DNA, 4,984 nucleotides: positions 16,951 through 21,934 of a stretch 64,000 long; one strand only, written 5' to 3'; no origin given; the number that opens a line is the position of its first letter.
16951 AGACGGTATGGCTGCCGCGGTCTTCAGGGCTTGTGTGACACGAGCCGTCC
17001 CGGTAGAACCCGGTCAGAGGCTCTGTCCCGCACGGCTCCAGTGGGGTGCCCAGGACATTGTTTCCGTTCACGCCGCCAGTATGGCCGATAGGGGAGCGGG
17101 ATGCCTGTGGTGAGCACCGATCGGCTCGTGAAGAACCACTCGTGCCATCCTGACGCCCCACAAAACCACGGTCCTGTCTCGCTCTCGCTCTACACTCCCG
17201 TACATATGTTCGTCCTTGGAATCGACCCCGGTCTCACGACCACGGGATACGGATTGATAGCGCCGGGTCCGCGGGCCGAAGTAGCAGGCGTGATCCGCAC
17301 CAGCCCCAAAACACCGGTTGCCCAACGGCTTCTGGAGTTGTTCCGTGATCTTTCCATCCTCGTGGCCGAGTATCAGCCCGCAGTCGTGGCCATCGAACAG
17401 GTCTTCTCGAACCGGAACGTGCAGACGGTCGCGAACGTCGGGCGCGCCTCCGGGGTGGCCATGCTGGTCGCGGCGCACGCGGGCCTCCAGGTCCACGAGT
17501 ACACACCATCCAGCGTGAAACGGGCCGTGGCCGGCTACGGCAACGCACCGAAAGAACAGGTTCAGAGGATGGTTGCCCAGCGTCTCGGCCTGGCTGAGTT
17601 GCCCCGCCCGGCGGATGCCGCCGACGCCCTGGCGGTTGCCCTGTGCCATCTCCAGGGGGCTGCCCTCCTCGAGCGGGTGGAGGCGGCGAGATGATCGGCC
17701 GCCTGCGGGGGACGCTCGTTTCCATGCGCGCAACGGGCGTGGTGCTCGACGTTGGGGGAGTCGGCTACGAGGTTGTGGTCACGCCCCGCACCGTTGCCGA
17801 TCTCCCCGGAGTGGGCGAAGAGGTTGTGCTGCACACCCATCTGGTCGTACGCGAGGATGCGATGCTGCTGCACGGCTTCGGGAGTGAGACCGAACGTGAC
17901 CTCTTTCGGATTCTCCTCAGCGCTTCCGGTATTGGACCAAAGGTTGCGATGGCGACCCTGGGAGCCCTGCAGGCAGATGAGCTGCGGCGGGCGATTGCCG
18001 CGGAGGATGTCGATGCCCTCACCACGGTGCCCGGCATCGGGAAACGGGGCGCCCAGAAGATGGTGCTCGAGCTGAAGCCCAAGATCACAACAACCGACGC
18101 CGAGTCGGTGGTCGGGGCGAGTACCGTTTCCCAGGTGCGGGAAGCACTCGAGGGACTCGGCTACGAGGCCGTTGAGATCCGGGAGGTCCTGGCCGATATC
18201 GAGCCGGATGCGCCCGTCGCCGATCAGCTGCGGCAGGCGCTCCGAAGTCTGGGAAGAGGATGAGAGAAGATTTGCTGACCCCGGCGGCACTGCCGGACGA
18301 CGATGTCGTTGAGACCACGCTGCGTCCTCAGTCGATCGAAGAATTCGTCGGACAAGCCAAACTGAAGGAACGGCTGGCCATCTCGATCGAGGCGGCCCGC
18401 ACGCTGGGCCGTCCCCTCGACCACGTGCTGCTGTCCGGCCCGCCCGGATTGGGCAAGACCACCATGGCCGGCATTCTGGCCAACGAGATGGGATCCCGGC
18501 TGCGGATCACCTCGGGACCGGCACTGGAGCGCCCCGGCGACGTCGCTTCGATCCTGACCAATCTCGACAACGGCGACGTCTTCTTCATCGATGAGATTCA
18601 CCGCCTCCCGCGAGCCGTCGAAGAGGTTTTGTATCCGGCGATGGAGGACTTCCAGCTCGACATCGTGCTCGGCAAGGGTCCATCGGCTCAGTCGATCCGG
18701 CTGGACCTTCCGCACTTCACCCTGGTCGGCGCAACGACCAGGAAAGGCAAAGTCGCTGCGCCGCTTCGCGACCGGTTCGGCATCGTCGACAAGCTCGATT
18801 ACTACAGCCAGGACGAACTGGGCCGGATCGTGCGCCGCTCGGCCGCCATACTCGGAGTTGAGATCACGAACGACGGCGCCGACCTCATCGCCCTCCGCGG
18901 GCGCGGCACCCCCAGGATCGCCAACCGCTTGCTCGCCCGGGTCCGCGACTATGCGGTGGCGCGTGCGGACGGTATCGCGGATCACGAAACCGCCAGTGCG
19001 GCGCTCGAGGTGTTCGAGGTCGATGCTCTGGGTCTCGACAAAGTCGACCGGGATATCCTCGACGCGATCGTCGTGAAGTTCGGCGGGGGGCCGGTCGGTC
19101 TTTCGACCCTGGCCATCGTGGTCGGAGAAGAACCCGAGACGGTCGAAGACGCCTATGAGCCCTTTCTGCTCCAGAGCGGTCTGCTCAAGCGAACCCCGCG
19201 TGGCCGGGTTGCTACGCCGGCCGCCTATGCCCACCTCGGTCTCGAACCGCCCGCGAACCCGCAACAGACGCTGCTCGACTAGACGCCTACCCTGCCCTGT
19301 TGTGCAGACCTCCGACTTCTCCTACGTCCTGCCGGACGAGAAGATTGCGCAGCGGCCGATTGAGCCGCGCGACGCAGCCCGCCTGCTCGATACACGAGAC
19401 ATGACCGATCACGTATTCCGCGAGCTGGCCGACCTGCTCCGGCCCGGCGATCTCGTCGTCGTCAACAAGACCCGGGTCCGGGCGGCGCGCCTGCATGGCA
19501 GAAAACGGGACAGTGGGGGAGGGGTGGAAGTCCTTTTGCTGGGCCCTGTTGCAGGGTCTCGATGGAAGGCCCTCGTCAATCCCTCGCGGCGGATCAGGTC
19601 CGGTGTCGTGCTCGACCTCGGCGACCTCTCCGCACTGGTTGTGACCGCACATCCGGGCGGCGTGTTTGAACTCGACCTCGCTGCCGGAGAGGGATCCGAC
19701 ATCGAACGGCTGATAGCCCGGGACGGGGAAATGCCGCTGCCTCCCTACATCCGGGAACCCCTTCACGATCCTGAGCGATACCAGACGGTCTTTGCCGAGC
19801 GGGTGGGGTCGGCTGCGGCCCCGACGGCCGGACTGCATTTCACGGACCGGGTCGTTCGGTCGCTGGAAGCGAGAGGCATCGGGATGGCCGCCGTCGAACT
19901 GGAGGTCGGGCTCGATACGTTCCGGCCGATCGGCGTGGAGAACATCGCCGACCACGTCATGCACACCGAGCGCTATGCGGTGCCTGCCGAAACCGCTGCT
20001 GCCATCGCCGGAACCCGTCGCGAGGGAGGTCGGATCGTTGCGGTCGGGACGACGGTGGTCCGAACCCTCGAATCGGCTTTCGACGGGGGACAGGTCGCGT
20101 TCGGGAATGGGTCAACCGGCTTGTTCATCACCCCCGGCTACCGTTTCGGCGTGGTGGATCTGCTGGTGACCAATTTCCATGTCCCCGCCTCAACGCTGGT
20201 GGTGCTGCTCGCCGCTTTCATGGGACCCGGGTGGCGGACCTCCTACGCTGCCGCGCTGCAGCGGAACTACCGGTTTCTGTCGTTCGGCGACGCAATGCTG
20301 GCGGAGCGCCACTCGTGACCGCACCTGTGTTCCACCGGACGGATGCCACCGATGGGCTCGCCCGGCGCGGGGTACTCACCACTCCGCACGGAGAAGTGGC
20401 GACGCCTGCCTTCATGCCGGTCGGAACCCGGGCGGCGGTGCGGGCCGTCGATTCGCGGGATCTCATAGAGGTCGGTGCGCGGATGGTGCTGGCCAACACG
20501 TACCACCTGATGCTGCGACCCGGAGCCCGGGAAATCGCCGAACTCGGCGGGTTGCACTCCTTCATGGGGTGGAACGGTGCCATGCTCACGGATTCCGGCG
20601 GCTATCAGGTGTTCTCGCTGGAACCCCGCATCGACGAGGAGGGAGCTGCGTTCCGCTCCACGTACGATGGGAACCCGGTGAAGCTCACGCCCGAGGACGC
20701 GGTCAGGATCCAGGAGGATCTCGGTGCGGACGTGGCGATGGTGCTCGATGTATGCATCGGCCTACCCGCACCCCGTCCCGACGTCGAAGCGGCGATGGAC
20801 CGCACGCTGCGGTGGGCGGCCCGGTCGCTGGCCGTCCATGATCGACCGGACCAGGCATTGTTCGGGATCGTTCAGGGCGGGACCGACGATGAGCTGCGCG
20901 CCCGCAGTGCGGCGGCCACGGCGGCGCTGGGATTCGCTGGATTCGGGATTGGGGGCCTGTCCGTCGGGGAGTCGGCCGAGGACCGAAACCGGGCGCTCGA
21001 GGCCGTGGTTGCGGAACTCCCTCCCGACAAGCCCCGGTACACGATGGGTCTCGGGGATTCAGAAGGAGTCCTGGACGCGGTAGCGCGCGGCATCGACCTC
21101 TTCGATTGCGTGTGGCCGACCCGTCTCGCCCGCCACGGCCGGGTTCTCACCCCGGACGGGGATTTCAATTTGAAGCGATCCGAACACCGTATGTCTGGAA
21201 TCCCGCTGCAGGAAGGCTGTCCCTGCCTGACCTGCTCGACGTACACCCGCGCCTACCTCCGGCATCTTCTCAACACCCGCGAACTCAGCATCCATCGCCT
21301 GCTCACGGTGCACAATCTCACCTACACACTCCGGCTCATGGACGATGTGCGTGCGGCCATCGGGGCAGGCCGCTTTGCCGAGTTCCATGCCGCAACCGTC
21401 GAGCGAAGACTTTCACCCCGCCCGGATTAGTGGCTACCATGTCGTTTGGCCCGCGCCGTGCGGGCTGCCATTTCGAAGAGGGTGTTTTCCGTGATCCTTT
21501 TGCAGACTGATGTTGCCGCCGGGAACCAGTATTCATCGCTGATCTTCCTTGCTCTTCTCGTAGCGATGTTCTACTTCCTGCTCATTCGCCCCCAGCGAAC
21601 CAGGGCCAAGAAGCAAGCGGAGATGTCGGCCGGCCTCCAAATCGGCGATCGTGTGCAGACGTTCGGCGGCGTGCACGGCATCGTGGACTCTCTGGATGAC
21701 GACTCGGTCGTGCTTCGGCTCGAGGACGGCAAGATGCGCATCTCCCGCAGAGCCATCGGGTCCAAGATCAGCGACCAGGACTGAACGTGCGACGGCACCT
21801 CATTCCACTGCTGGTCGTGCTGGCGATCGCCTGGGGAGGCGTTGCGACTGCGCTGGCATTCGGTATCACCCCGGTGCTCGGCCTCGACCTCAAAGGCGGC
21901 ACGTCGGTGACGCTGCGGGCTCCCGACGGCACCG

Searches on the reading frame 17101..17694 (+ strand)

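Call 39: search_protein_families(library=pfam, proteins=[window:17101-17694:+], max_evalue=0.00001)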
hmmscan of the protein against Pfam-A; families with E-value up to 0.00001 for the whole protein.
window:17101-17694:+ (197 aa): 1 family
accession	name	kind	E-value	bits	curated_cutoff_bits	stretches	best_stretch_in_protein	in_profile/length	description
PF02075.23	RuvC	-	3.1e-45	154.1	22.2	1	38-183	1-148/148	Crossover junction endodeoxyribonuclease RuvC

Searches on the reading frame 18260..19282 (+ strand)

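Call 39: search_protein_families(library=pfam, proteins=[window:18260-19282:+], max_evalue=0.00001)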
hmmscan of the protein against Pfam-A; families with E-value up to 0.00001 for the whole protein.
window:18260-19282:+ (340 aa): 5 families
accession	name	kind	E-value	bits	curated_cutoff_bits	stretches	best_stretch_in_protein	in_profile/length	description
PF05496.18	RuvB_N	-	3.9e-76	254.7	27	1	21-179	1-159/159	Holliday junction DNA helicase RuvB P-loop domain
PF17864.7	AAA_lid_4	-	1e-26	92.9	27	1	182-255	1-74/74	RuvB AAA lid domain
PF05491.19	RuvB_C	-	1.1e-22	80.2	24.7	1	257-326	2-71/72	RuvB C-terminal winged helix domain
PF00004.35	AAA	-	4.7e-19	69.6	21.2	1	56-176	1-126/131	ATPase family associated with various cellular activities (AAA)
PF07728.20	AAA_5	-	5.9e-09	36.5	22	1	55-173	1-139/139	AAA domain (dynein-related subfamily)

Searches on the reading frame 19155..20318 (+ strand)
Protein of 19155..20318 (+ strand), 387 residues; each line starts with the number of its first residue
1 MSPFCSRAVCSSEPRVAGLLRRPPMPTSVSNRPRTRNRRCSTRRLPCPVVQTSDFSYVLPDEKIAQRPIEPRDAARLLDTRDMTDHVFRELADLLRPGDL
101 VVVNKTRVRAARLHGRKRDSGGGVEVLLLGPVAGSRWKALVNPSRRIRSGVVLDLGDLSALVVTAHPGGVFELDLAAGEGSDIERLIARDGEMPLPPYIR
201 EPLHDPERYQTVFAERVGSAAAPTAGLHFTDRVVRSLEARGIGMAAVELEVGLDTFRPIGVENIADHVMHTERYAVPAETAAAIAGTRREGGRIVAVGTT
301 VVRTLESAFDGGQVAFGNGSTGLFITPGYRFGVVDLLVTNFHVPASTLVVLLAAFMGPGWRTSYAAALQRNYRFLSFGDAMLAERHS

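Call 39: search_protein_families(library=pfam, proteins=[window:19155-20318:+], max_evalue=0.00001)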
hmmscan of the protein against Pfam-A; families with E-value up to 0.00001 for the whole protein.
window:19155-20318:+ (387 aa): 1 family
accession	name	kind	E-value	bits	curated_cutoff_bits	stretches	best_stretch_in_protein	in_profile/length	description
PF02547.20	Queuosine_synth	-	4e-111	371.7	25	1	52-382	1-321/322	Queuosine biosynthesis protein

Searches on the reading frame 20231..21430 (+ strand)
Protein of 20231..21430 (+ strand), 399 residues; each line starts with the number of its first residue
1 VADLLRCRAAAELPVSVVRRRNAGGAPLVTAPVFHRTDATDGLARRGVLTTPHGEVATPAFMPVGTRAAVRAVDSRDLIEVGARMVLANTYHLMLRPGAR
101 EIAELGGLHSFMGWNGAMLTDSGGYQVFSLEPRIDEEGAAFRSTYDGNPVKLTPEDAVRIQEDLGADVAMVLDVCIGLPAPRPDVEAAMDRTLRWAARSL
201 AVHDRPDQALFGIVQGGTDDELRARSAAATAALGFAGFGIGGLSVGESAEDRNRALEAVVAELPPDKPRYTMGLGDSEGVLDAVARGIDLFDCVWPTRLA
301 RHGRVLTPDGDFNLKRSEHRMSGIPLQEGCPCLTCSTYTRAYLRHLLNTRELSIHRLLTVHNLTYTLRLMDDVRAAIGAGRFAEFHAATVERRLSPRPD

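Call 39: search_protein_families(library=pfam, proteins=[window:20231-21430:+], max_evalue=0.00001)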
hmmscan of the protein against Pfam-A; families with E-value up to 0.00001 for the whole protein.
window:20231-21430:+ (399 aa): 1 family
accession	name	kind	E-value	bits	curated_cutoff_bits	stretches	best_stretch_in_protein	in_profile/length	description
PF01702.25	TGT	-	1.4e-140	468.8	26.3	1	42-392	2-354/357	Queuine tRNA-ribosyltransferase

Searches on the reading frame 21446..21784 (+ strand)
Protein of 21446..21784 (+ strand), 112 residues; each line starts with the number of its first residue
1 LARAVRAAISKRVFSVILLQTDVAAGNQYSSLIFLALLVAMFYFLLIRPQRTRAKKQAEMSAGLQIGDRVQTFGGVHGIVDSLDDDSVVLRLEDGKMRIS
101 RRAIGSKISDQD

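Call 39: search_protein_families(library=pfam, proteins=[window:21446-21784:+], max_evalue=0.00001)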
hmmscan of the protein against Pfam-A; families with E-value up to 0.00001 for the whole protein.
window:21446-21784:+ (112 aa): 1 family
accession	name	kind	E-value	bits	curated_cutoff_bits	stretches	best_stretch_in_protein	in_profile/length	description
PF02699.20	YajC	-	5e-23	81.2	28.2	1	31-105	2-77/78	Preprotein translocase subunit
